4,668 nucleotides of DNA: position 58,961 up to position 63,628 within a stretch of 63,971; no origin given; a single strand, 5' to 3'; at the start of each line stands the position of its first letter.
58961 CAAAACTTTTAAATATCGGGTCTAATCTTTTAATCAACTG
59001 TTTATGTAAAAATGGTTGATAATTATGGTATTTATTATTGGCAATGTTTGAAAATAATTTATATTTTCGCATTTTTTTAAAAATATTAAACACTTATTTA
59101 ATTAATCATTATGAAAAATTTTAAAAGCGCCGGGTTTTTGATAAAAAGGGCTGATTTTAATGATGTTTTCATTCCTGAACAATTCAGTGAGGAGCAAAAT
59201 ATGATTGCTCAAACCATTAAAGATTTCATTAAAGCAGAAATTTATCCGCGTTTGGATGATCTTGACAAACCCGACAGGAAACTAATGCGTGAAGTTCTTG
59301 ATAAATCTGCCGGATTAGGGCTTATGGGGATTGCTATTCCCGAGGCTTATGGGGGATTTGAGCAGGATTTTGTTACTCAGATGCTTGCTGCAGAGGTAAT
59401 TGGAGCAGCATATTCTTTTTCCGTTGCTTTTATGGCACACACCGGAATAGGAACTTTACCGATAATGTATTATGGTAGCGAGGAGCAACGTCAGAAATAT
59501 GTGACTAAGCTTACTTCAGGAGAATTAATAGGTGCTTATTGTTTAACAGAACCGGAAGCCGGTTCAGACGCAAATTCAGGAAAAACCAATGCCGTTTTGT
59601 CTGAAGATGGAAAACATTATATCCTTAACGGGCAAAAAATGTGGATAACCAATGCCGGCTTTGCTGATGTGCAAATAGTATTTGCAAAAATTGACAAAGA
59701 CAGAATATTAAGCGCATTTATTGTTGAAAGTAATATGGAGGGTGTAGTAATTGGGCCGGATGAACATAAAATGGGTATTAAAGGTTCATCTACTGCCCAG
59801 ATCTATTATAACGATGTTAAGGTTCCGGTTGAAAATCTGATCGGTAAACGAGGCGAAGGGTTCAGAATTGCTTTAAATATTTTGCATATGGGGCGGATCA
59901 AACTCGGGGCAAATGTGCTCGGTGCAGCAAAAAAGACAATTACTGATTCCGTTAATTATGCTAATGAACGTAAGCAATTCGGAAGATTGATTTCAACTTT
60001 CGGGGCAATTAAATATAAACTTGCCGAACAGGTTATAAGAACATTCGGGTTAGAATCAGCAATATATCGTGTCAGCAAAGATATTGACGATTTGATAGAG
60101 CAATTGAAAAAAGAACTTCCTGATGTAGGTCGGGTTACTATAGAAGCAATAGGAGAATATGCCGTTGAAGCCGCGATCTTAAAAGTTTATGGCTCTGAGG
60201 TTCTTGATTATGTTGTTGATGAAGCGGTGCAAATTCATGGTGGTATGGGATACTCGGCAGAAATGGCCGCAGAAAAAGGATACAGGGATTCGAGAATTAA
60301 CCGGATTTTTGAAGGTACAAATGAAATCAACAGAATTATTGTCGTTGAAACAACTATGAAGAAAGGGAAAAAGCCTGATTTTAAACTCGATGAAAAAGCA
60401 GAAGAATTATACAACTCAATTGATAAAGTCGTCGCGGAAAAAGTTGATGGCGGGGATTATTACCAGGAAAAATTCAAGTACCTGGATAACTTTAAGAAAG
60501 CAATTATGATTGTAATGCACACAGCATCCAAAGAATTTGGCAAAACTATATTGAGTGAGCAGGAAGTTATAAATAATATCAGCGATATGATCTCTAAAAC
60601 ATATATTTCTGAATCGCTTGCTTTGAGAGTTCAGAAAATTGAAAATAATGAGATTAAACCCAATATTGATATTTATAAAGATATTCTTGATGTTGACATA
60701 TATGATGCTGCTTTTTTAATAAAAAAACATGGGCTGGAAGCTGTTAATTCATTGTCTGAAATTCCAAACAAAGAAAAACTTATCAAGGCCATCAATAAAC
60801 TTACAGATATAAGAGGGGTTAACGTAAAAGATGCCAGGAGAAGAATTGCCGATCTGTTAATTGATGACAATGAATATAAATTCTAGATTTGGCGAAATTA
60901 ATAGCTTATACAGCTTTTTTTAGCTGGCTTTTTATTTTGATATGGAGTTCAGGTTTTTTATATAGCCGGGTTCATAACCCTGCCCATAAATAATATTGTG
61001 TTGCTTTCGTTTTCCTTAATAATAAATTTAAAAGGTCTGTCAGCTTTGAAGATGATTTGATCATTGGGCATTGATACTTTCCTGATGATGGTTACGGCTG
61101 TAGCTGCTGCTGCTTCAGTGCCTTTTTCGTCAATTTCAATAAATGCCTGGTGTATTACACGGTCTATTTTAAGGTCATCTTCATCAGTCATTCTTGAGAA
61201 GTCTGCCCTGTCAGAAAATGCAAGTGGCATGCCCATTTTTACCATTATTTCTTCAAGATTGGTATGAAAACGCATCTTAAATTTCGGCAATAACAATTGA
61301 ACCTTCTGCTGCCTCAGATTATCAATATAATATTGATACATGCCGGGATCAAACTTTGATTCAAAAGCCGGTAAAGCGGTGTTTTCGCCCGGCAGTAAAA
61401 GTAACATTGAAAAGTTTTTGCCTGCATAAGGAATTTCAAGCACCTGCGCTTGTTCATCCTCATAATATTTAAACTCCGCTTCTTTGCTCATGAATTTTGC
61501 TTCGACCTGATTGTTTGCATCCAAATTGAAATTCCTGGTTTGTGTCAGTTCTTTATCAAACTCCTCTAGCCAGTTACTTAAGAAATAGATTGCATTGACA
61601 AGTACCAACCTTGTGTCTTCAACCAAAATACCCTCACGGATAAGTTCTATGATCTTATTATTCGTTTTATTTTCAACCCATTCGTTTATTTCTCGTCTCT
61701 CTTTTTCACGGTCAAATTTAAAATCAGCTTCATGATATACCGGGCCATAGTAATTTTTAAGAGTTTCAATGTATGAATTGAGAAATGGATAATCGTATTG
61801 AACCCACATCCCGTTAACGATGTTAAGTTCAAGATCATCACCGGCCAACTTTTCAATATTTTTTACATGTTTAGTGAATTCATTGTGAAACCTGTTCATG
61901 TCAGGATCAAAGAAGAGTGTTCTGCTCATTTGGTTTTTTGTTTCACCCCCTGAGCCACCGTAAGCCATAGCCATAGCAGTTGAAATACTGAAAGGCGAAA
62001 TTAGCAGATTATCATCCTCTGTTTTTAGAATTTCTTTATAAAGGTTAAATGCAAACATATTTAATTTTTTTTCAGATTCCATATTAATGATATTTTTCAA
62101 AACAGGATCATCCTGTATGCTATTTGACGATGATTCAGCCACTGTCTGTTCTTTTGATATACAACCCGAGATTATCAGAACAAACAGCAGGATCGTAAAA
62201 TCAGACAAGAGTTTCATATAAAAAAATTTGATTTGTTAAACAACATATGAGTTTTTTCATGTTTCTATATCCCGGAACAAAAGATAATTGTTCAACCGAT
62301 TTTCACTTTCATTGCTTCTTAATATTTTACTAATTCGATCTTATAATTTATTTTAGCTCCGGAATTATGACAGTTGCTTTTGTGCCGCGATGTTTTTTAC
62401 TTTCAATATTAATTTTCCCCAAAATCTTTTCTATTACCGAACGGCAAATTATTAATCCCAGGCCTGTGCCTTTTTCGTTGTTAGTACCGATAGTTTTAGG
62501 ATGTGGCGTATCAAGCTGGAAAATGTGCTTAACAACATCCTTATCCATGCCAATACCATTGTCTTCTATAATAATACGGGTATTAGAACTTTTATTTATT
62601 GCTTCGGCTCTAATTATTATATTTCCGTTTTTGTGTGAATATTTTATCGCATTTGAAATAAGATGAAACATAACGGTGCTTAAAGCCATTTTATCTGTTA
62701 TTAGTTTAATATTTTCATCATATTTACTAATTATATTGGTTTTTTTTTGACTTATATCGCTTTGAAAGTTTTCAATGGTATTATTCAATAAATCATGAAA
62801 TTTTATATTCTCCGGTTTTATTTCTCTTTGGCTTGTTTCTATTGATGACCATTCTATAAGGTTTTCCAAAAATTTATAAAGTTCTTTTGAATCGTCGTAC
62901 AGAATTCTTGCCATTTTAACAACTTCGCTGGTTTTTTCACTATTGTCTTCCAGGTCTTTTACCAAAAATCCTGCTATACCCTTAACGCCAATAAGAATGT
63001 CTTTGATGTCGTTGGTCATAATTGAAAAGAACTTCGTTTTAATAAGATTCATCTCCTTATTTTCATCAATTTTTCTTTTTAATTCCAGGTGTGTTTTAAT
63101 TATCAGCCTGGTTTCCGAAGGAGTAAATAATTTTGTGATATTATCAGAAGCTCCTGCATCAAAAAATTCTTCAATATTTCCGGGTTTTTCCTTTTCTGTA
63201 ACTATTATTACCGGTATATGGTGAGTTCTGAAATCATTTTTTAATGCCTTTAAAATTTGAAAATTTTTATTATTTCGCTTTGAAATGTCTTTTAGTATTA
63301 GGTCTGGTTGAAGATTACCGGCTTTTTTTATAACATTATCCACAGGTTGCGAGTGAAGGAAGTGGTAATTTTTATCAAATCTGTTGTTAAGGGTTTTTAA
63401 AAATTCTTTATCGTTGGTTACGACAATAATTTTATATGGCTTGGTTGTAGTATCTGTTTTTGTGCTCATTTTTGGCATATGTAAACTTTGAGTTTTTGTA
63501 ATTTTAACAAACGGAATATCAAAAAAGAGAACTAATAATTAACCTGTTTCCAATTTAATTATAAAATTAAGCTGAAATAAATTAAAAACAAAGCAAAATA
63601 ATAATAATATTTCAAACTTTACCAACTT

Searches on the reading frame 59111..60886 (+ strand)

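Call 65: search_protein_families(library=pfam, proteins=[window:59111-60886:+], max_evalue=0.00001)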
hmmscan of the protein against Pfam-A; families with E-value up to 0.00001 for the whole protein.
window:59111-60886:+ (591 aa): 6 families
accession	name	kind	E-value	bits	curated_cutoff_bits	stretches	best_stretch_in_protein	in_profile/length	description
PF00441.29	Acyl-CoA_dh_1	-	1.9e-35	122.6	22.4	1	248-413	1-147/150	Acyl-CoA dehydrogenase, C-terminal domain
PF02771.21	Acyl-CoA_dh_N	-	1.4e-29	103.2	22.9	1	26-138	1-113/113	Acyl-CoA dehydrogenase, N-terminal domain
PF02770.24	Acyl-CoA_dh_M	-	5e-25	87.9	33.3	1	142-236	1-97/97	Acyl-CoA dehydrogenase, middle domain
PF21263.2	Acyl-CoA-dh_C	-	1.2e-14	54.8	27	1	460-554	1-87/96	Acyl-CoA dehydrogenase, C-terminal domain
PF22924.1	ACOX_C_alpha1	-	2.9e-08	34.1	27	1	259-406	5-159/169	Acyl-CoA oxidase, C-alpha1 domain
PF08028.16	Acyl-CoA_dh_2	-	6.6e-08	33.4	22.7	1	265-404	3-133/134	Acyl-CoA dehydrogenase, C-terminal domain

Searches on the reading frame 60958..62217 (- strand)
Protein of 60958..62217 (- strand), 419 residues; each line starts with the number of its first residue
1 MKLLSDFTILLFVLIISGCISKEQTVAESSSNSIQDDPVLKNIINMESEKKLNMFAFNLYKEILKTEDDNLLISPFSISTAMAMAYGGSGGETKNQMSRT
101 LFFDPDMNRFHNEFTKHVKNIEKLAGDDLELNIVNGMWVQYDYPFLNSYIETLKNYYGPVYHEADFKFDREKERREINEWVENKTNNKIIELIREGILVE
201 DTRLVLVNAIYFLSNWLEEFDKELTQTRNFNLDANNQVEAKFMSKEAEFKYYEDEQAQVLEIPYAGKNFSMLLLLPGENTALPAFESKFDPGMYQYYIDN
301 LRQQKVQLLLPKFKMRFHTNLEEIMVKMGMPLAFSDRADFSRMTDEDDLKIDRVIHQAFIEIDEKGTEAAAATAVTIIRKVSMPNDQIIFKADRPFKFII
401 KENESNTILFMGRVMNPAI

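Call 65: search_protein_families(library=pfam, proteins=[window:60958-62217:-], max_evalue=0.00001)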
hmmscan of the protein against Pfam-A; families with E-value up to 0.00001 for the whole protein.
window:60958-62217:- (419 aa): 1 family
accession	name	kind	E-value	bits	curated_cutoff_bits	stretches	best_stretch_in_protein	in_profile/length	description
PF00079.25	Serpin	-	1.3e-113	380.5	27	1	52-417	3-370/370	Serpin (serine protease inhibitor)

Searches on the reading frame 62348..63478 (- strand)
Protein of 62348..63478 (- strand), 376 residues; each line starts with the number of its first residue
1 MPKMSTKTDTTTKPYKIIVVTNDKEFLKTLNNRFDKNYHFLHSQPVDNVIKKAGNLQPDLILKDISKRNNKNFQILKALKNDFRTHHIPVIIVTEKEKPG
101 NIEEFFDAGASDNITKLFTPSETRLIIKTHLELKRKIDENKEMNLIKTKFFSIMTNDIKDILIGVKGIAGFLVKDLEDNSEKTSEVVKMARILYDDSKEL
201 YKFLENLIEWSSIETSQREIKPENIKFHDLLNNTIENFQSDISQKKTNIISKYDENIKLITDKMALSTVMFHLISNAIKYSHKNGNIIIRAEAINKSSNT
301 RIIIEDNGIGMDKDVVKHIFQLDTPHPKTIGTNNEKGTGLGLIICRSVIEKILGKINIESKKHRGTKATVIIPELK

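Call 65: search_protein_families(library=pfam, proteins=[window:62348-63478:-], max_evalue=0.00001)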
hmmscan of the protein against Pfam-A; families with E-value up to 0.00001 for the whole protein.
window:62348-63478:- (376 aa): 3 families
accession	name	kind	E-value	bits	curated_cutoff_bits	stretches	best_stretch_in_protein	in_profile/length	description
PF02518.31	HATPase_c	-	6.9e-22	78.4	26.4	1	262-374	2-109/111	Histidine kinase-, DNA gyrase B-, and HSP90-like ATPase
PF00072.30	Response_reg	-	1.2e-09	38.7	30.2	1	17-124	1-107/111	Response regulator receiver domain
PF13589.12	HATPase_c_3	-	2.7e-06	27.9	25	1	267-345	4-80/137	Histidine kinase-, DNA gyrase B-, and HSP90-like ATPase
